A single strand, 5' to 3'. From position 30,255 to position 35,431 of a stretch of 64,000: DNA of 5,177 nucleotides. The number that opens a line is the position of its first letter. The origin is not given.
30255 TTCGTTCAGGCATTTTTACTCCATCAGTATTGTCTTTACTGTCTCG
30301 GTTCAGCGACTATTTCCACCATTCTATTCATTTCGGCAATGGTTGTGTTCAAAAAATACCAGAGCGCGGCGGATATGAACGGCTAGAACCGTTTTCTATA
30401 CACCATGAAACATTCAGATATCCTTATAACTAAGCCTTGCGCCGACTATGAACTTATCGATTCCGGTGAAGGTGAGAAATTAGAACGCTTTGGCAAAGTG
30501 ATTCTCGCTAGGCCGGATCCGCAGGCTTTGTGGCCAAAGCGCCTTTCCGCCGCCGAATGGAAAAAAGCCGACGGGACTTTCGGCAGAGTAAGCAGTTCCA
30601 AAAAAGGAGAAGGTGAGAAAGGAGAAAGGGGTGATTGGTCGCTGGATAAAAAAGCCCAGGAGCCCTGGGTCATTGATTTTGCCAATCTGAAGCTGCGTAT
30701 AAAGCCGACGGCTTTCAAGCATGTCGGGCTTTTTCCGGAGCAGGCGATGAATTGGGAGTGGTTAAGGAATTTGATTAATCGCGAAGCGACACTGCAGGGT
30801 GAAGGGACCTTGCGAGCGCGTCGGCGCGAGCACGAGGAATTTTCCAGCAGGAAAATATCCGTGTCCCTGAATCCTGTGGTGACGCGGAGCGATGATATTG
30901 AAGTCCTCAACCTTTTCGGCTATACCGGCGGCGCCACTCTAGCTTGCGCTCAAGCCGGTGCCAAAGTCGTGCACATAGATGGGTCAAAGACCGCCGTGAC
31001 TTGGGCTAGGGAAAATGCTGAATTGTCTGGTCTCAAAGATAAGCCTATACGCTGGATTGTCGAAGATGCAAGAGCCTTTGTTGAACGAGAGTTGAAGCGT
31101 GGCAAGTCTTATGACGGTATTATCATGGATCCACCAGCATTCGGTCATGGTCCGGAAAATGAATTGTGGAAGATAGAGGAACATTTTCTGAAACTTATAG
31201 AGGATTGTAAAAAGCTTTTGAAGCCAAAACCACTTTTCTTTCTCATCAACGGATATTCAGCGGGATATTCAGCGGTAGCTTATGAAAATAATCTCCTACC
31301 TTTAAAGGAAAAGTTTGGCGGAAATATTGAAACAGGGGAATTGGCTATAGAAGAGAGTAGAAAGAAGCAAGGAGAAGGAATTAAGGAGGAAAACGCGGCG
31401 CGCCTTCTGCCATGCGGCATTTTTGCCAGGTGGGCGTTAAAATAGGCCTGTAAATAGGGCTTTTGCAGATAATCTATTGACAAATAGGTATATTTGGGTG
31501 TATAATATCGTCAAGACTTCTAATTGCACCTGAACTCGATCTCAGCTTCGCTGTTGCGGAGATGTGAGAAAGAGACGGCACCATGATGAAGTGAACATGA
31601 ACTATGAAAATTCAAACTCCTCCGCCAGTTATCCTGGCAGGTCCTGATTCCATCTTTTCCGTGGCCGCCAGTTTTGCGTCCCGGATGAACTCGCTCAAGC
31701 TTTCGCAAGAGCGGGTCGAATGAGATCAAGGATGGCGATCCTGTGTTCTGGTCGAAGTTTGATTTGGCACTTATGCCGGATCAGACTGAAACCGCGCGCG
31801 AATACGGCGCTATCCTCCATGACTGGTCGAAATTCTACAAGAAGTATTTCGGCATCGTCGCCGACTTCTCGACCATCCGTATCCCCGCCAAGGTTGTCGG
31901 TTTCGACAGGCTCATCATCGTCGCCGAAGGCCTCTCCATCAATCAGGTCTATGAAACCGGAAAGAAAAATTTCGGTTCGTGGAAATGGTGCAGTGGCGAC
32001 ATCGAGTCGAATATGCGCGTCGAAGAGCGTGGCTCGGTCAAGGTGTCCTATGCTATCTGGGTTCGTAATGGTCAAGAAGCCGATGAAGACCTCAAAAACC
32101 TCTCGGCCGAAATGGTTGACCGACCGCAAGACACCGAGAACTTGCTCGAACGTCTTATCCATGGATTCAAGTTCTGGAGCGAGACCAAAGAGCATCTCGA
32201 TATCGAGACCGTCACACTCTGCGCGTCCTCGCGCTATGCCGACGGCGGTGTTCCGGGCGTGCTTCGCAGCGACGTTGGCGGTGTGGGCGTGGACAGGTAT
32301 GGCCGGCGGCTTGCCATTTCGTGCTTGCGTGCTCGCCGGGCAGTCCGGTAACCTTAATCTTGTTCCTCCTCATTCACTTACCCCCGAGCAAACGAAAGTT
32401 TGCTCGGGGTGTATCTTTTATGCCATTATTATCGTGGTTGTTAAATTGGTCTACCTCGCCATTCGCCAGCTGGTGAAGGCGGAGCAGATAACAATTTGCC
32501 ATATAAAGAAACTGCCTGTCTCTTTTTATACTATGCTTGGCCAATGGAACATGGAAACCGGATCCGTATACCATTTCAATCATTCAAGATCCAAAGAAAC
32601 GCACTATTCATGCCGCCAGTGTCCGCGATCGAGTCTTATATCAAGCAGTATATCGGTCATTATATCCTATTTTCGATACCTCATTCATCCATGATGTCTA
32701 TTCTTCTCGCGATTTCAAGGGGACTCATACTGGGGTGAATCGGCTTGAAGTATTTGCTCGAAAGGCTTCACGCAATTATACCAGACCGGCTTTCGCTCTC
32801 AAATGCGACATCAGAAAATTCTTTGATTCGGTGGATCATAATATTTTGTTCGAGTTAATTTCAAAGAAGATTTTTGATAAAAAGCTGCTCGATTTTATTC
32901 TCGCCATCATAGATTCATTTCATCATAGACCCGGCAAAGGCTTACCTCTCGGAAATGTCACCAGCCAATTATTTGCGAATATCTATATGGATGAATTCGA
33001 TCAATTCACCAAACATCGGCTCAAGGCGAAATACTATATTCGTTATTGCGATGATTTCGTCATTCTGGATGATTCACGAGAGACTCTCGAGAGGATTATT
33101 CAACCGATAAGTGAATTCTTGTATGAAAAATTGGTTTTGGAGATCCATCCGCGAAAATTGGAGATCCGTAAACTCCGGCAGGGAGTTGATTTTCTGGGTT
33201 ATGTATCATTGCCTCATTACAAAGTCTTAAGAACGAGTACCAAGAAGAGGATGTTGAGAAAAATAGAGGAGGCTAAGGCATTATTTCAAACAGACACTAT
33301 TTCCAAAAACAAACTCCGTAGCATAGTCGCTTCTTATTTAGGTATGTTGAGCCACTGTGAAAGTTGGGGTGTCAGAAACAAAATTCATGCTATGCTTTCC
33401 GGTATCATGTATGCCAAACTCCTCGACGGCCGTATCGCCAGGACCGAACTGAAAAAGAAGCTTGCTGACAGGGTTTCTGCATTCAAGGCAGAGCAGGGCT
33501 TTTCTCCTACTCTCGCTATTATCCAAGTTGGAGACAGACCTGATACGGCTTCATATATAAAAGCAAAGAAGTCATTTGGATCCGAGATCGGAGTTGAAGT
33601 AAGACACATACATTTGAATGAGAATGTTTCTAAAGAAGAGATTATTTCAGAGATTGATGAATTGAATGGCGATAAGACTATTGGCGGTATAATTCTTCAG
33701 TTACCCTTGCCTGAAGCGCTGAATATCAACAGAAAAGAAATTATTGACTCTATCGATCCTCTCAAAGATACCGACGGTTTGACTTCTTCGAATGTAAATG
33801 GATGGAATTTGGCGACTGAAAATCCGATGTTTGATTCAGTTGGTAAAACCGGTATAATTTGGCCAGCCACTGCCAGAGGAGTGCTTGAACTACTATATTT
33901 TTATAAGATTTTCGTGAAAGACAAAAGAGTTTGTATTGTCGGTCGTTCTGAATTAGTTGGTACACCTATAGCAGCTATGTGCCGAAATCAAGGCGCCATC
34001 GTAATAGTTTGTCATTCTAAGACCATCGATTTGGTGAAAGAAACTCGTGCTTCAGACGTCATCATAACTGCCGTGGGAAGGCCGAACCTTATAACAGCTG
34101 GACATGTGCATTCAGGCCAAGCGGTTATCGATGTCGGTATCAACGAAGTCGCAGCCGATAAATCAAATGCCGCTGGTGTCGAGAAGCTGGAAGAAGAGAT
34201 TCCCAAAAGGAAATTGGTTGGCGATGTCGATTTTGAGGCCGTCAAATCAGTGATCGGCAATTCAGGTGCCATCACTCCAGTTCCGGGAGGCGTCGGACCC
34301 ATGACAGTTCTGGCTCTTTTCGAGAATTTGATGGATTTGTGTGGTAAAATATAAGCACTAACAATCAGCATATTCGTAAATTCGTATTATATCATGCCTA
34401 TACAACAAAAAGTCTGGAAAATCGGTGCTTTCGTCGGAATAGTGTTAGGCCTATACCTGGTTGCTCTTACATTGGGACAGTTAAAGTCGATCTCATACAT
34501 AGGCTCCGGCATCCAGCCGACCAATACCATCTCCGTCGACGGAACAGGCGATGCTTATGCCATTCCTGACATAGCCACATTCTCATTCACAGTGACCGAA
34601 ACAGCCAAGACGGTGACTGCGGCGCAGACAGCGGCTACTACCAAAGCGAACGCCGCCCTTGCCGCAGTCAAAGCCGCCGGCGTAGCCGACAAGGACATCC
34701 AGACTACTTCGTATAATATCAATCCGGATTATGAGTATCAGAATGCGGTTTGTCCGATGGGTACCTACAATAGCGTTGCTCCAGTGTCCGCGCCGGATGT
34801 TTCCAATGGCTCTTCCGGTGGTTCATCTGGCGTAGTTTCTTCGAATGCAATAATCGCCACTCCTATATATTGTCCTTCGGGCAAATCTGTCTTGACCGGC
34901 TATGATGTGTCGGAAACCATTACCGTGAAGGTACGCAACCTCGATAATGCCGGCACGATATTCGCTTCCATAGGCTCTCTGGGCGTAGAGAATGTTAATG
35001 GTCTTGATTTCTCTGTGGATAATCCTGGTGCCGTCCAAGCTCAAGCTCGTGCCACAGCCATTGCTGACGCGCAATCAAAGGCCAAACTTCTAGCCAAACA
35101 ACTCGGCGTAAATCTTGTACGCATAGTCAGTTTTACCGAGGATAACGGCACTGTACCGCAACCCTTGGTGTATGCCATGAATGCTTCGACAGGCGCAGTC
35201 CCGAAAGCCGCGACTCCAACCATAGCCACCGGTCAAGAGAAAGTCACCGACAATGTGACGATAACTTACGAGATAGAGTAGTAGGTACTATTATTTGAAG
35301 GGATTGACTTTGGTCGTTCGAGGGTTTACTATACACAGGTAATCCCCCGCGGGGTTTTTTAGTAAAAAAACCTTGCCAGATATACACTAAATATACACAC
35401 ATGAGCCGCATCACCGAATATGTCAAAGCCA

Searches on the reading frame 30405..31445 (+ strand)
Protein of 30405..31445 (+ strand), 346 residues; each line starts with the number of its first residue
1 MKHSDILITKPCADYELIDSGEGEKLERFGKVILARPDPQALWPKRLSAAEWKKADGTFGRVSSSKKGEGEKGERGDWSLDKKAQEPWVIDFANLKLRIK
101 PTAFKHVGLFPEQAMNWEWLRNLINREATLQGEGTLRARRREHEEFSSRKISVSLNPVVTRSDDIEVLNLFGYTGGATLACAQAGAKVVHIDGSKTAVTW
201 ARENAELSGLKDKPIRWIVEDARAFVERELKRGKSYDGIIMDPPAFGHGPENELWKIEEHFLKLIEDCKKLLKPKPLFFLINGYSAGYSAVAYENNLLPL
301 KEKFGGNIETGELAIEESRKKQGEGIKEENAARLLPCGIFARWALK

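Call 5: search_protein_families(library=pfam, proteins=[window:30405-31445:+], max_evalue=0.1)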
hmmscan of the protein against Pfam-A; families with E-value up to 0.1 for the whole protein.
window:30405-31445:+ (346 aa): 8 families
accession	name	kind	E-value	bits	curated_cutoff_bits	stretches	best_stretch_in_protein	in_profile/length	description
PF10672.15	Methyltrans_SAM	-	2.1e-09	37.5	27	1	162-249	122-209/286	S-adenosylmethionine-dependent methyltransferase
PF03602.21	Cons_hypoth95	-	1e-05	25.7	24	1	164-244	42-122/182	Conserved hypothetical protein 95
PF09445.16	Methyltransf_15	-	8.2e-05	22.7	22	1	167-248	4-84/165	RNA cap guanine-N2 methyltransferase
PF13649.12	Methyltransf_25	-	9e-05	23.5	27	1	174-254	8-82/97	Methyltransferase domain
PF05175.20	MTS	-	0.00044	20.4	23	1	176-291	46-149/170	Methyltransferase small domain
PF08241.18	Methyltransf_11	-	0.0017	19.4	21.2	1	174-224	7-53/95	Methyltransferase domain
PF01170.24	UPF0020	-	0.0049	17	22.3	1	184-247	75-132/197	RMKL-like, methyltransferase domain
PF13847.12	Methyltransf_31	-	0.0078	16.3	27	1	166-253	6-82/145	Methyltransferase domain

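Call 74: find_encoding_contigs(protein=window:30405-31445:+, flank=10000, max_places=4)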
Protein window:30405-31445:+ (346 aa): no gene with exactly this product is on record in the collection.

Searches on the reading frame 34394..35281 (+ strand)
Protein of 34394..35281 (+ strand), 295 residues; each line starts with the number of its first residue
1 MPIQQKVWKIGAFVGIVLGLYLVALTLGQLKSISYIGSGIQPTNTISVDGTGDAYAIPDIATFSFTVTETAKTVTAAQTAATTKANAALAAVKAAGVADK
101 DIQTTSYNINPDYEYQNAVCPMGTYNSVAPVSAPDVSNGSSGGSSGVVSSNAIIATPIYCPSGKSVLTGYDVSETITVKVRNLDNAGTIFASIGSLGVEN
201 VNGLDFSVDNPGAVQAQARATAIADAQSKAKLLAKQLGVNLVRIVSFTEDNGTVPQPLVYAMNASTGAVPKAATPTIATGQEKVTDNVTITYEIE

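Call 5: search_protein_families(library=pfam, proteins=[window:34394-35281:+], max_evalue=0.1)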
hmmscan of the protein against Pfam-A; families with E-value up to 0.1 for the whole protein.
window:34394-35281:+ (295 aa): 2 families
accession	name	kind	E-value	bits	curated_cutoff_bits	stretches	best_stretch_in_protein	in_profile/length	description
PF04402.19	SIMPL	-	2.3e-46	159.1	25.2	1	46-292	1-205/205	Protein of unknown function (DUF541)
PF19707.4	DUF6204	-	0.03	15.1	27.5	0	55-108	47-102/114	Family of unknown function (DUF6204)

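Call 36: list_cluster_members(proteins=[P0001, P0002, window:34394-35281:+])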
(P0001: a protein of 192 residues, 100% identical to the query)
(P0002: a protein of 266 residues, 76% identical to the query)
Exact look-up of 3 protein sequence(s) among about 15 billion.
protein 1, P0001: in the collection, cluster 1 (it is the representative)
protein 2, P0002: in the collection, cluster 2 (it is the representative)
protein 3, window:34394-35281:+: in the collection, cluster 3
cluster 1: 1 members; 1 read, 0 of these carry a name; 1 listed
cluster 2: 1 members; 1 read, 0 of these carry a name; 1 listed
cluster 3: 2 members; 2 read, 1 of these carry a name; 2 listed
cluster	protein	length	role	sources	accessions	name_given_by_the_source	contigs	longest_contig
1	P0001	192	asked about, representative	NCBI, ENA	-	-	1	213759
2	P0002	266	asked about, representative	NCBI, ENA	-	-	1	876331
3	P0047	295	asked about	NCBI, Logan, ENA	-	-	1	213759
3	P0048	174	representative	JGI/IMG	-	hypothetical protein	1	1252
